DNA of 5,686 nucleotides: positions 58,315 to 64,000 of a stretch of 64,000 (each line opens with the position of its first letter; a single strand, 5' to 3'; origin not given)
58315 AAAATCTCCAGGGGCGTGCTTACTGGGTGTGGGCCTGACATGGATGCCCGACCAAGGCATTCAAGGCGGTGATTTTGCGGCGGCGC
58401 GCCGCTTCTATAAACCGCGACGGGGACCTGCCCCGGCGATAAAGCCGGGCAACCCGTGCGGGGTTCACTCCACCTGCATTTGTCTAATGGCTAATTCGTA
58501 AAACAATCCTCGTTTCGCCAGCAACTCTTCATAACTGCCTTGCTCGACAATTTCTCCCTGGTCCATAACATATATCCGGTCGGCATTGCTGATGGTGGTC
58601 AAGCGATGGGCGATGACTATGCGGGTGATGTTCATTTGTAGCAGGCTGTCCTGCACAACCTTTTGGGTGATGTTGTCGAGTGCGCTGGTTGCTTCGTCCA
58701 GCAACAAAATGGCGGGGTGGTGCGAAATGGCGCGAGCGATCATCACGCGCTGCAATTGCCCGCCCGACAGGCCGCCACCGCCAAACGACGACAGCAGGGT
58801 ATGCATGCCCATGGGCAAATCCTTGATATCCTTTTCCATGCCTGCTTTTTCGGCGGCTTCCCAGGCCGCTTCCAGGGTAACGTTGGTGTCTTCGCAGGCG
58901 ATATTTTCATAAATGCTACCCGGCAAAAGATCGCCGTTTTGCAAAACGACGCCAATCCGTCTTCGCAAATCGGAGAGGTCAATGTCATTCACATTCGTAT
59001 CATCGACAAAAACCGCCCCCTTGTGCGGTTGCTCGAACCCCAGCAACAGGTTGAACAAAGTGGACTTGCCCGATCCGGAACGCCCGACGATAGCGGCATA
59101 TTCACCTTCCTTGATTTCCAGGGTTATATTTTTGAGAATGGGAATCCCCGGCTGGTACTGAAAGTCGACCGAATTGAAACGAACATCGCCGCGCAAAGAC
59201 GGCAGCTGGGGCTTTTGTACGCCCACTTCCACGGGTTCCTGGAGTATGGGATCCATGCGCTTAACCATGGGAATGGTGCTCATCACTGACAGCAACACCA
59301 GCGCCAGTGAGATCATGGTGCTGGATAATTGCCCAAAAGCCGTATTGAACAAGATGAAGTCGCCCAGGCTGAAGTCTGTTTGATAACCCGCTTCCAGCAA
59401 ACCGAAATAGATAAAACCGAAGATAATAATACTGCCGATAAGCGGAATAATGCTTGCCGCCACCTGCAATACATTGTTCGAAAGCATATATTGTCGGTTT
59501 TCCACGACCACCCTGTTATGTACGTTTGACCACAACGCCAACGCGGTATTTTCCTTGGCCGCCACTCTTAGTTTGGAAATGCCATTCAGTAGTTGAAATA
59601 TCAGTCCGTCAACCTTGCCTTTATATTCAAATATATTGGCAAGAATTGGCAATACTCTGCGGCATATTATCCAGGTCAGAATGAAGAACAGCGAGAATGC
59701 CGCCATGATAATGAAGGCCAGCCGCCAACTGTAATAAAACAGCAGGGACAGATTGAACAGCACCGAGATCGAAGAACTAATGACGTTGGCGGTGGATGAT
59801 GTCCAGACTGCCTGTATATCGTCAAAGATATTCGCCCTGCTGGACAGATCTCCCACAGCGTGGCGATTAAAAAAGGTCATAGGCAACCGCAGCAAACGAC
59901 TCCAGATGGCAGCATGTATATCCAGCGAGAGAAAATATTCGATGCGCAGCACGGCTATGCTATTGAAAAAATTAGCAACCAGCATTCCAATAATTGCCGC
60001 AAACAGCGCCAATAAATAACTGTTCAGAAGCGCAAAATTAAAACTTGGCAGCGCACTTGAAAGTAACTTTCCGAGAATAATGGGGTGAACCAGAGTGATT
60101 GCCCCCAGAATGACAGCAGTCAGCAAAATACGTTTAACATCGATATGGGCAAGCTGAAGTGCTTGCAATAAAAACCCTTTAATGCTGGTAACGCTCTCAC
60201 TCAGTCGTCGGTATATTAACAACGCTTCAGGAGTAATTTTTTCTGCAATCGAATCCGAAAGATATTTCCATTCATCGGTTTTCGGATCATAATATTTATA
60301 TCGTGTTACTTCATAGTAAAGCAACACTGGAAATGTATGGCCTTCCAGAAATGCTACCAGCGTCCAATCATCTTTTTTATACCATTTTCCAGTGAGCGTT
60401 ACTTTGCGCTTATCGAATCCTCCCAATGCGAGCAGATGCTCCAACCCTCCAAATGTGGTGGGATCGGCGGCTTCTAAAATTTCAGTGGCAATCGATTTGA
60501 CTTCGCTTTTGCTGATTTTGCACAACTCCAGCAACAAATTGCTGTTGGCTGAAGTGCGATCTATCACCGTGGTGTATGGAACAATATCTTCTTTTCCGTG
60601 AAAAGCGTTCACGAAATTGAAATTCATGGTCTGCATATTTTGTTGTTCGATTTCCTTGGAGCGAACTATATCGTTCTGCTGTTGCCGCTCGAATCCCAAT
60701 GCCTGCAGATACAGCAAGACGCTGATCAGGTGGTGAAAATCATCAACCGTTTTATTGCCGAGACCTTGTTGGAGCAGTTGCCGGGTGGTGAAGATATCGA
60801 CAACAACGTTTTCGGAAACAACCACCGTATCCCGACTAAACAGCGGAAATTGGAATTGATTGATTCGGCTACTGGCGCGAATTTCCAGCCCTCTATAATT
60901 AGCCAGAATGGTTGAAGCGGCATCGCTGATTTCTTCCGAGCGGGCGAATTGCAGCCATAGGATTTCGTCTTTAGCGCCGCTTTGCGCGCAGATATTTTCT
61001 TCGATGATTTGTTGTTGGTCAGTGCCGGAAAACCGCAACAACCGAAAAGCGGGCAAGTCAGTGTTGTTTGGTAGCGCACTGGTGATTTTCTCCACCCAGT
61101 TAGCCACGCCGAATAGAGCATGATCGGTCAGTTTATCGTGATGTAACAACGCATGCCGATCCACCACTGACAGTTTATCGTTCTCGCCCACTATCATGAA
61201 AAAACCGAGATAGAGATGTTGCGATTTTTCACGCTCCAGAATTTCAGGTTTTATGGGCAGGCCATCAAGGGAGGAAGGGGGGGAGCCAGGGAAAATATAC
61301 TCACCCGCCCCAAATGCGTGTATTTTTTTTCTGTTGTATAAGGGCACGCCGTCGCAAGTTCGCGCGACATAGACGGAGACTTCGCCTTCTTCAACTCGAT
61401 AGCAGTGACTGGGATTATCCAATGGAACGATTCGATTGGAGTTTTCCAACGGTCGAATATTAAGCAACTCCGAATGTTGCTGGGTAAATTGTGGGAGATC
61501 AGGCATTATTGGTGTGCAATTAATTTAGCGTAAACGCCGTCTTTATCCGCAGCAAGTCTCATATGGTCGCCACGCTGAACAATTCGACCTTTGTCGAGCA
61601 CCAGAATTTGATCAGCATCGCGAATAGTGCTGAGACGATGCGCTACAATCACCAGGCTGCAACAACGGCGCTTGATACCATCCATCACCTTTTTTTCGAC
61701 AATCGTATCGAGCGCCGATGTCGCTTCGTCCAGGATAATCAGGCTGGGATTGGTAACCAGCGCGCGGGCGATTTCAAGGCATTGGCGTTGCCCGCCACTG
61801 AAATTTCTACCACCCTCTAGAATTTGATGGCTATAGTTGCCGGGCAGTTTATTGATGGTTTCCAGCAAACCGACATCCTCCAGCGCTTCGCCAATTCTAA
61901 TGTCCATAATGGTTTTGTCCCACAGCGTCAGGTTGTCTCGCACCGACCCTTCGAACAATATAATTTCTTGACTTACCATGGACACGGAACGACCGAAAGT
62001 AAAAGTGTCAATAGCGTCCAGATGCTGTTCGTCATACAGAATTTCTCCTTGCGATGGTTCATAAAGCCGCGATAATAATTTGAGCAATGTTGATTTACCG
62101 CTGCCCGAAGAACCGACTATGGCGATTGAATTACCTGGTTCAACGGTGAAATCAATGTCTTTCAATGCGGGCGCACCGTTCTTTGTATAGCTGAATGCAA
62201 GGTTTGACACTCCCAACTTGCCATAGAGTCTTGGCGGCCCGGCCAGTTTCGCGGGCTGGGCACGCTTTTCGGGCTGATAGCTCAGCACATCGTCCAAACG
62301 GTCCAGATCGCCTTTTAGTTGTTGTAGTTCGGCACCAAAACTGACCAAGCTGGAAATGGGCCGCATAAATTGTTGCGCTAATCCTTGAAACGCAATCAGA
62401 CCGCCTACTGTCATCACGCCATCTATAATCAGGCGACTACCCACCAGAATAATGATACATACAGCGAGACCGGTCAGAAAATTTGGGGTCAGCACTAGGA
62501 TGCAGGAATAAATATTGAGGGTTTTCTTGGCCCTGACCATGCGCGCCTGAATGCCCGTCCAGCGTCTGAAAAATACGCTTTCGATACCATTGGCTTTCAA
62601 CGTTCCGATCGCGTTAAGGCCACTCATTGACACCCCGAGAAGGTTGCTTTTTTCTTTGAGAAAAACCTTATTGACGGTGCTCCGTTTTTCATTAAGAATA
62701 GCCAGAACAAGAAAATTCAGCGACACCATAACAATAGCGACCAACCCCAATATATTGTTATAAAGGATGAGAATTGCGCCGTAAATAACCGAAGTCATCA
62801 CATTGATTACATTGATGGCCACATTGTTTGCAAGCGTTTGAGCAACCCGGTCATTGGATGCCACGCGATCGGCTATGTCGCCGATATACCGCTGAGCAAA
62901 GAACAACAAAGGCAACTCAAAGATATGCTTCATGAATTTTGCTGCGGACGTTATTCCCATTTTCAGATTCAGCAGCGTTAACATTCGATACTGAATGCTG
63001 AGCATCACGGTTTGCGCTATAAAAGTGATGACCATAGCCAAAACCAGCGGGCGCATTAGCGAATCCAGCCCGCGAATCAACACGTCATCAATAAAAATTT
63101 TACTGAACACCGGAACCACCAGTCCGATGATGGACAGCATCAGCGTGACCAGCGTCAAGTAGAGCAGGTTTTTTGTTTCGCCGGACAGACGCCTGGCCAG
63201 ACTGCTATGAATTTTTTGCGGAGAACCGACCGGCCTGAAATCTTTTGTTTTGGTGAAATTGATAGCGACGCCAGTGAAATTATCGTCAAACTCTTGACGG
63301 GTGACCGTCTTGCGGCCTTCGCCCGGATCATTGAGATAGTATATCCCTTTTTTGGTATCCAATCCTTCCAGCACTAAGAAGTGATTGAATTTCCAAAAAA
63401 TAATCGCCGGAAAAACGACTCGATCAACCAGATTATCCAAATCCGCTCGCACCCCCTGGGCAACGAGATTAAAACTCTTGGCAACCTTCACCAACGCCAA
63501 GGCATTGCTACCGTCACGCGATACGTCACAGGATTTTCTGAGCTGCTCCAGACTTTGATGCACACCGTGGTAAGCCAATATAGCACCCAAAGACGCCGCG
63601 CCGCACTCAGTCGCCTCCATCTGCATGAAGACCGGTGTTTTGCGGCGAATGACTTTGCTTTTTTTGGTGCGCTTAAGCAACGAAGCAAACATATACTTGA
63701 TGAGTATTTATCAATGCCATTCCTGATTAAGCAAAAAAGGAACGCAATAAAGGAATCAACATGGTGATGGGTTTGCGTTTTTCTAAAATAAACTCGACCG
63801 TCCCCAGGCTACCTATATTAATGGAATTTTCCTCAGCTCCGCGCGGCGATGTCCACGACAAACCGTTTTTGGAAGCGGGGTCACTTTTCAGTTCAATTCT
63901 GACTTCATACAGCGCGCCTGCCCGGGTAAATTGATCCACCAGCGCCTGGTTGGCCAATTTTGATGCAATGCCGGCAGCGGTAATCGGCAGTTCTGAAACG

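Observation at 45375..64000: Candidate novel RiPP system: NHLP-leader precursors plus two PatD-like YcaO heterocyclases, a SagB/ThcOx oxidase and a LanM-like enzyme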

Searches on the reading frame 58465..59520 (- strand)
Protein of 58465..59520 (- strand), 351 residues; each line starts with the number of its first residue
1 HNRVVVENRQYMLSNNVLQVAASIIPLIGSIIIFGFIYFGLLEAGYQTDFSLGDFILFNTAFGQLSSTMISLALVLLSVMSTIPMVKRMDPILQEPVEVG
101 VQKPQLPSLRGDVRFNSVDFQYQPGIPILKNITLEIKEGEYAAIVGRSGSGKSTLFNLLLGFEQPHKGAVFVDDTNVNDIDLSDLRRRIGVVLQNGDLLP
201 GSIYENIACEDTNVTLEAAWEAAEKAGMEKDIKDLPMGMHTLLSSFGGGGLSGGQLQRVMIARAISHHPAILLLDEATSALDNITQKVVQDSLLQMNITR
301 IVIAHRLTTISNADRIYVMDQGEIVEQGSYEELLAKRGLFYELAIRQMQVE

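Call 60: search_protein_families(library=pfam, proteins=[window:58465-59520:-], max_evalue=0.01)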
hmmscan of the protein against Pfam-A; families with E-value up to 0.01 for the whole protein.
window:58465-59520:- (351 aa): 7 families
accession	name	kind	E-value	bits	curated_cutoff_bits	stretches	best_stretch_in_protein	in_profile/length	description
PF00005.33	ABC_tran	-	6.3e-33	114.7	25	1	129-279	1-137/137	ABC transporter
PF02463.25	SMC_N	-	1e-07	32.1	40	1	142-320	27-212/220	RecF/RecN/SMC N terminal domain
PF13401.12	AAA_22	-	3.5e-05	24.5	27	1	142-278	8-94/130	AAA domain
PF09818.15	ABC_ATPase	-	4.8e-05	23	23.2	1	225-294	134-201/283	P-loop domain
PF01926.29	MMR_HSR1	-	0.0011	19.5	21.9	1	142-161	2-21/113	50S ribosome-binding GTPase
PF13555.12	AAA_29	-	0.0011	19.1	27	1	133-156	16-39/61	P-loop containing region of AAA domain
PF03193.22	RsgA_GTPase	-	0.0015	18.8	30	1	132-164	100-131/174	RsgA GTPase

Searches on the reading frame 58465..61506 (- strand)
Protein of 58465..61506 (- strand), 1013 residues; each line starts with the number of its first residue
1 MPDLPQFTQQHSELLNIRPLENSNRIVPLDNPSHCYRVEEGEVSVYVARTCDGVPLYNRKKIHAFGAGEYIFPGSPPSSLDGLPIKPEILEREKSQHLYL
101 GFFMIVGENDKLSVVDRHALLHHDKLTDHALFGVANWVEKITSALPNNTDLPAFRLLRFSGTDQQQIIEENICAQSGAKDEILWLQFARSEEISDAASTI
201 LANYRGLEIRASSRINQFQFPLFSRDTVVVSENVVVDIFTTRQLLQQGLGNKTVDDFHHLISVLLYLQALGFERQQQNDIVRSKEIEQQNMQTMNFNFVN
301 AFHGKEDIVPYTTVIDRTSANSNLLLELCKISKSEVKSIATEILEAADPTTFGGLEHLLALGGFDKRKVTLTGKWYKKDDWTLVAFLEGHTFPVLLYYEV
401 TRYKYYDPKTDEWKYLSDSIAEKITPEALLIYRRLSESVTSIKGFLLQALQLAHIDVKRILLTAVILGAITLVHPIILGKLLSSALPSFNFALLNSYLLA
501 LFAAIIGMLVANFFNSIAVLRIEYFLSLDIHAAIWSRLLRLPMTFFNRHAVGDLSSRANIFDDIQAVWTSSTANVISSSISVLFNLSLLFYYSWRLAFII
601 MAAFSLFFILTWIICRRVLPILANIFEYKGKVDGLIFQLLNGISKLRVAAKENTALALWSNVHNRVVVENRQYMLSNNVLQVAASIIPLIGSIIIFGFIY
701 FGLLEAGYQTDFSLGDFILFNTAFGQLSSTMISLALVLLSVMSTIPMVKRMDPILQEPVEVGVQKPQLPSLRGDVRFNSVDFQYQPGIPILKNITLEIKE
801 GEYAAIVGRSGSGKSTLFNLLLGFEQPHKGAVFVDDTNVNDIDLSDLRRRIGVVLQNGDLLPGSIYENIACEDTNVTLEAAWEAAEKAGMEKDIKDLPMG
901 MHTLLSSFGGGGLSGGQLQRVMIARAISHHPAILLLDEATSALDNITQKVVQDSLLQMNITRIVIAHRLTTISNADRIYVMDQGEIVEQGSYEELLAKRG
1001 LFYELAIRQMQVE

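Call 4: search_protein_families(library=pfam, proteins=[window:58465-61506:-], max_evalue=0.01)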
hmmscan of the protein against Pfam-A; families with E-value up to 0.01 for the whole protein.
window:58465-61506:- (1013 aa): 8 families
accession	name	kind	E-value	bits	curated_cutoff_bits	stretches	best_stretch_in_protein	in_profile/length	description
PF00005.33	ABC_tran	-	3.3e-32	112.4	25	1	791-941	1-137/137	ABC transporter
PF00664.28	ABC_membrane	-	7.7e-24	85.2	28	1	460-731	4-274/274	ABC transporter transmembrane region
PF02463.25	SMC_N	-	1.6e-06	28.1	40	1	856-982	135-212/220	RecF/RecN/SMC N terminal domain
PF13401.12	AAA_22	-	0.00024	21.8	27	1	804-939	8-93/130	AAA domain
PF09818.15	ABC_ATPase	-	0.00073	19.1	23.2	0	887-956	134-201/283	P-loop domain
PF13555.12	AAA_29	-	0.0032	17.6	27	1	795-818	16-39/61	P-loop containing region of AAA domain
PF01926.29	MMR_HSR1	-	0.0045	17.5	21.9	0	805-823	3-21/113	50S ribosome-binding GTPase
PF03193.22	RsgA_GTPase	-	0.0049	17.1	30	0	795-825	101-130/174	RsgA GTPase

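Call 5: search_protein_families(library=ncbifam, proteins=[window:58465-61506:-], max_evalue=0.01)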
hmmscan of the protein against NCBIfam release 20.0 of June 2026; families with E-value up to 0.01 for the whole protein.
window:58465-61506:- (1013 aa): 188 families (the best 25 are shown)
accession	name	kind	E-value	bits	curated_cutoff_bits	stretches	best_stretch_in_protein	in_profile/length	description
TIGR03797.1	NHLM_micro_ABC2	equivalog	2.4e-203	677.4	709.4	1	355-1010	35-686/686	NHLP bacteriocin export ABC transporter permease/ATPase subunit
TIGR01846.1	type_I_sec_HlyB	subfamily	2.2e-102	343.6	725.55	1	388-1010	69-693/694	type I secretion system permease/ATPase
TIGR02203.1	MsbA_lipidA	equivalog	7e-94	315.3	602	1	469-1006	24-566/572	lipid A export permease/ATP-binding protein MsbA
TIGR03796.1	NHLM_micro_ABC1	equivalog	2.3e-90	303.8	853.3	1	441-1005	140-708/710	NHLP family bacteriocin export ABC transporter peptidase/permease/ATPase subunit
NF045513.1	HepA_fam_ABC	equivalog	1.7e-83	281.1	725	1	500-1005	101-605/610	heterocyst formation ABC transporter subunit HepA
TIGR02204.1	MsbA_rel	hypoth_equivalog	2.1e-82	277.6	780.4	1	456-1009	19-575/576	ABC transporter, permease/ATP-binding protein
TIGR03375.1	type_I_sec_LssB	subfamily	1.1e-78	265.2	693.1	1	358-998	42-691/696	type I secretion system permease/ATPase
NF008381.0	PRK11176.1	equivalog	6.7e-73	246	867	1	467-1009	36-579/582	lipid A ABC transporter ATP-binding protein/permease MsbA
TIGR00958.1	3a01208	subfamily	7.2e-73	246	874.6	1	445-1005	148-710/711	antigen peptide transporter 2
NF010178.0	PRK13657.1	equivalog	1e-72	245.5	733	1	447-1009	11-570/588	glucan ABC transporter ATP-binding protein/ permease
TIGR01193.1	bacteriocin_ABC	subfamily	4.2e-72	243.7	523.85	1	432-1006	134-706/708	peptide cleavage/export ABC transporter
NF052233.1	CphA_assoc_ABC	equivalog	3.5e-64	217.4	880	1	488-1010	223-744/766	cyanophycin metabolism-associated ABC transporter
NF008056.1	PRK10790.1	equivalog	1.3e-62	212.2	746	1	493-1007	67-573/584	SmdB family multidrug efflux ABC transporter permease/ATP-binding protein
TIGR01192.1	chvA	subfamily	4.5e-57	194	585.4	1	447-1006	11-567/585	glucan export ABC transporter ATP-binding protein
NF008364.0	PRK11160.1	equivalog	1.4e-56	192.3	630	1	507-1006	72-572/575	heme ABC transporter ATP-binding protein/permease CydC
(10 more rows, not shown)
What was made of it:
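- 58465..61506 (-): NHLM-type ABC exporter subunit 2 (permease/ATPase), with an unassigned ~350-aa N-terminal extension. TIGR03797 E 2e-203, 677 bits against a cut-off of 709, on residues 355-1010 (call 5).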

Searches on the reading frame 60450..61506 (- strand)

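Call 60: search_protein_families(library=pfam, proteins=[window:60450-61506:-], max_evalue=0.01)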
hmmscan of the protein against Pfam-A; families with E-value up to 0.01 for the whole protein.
window:60450-61506:- (352 aa): 0 families
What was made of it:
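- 58465..61506 (-): The N-terminal 352 aa have no Pfam hit (call 60).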

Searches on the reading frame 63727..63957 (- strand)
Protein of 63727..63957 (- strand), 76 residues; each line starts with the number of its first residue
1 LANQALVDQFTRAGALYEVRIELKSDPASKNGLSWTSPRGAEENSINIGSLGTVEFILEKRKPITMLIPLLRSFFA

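Call 6: search_protein_families(library=ncbifam, proteins=[window:63727-63957:-], max_evalue=0.01)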
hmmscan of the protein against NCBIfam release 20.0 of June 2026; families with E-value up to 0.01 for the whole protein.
window:63727-63957:- (76 aa): 1 family
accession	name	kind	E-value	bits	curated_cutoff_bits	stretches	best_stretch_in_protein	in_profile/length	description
TIGR03794.1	NHLM_micro_HlyD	equivalog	3.1e-14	52.7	156.2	1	2-73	351-421/421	NHLP bacteriocin system secretion protein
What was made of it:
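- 63727..64000 (-): C-terminal end of the NHLM HlyD-family secretion protein, cut by the window end. TIGR03794 E 3e-14, on model positions 351-421 of 421 (call 6).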
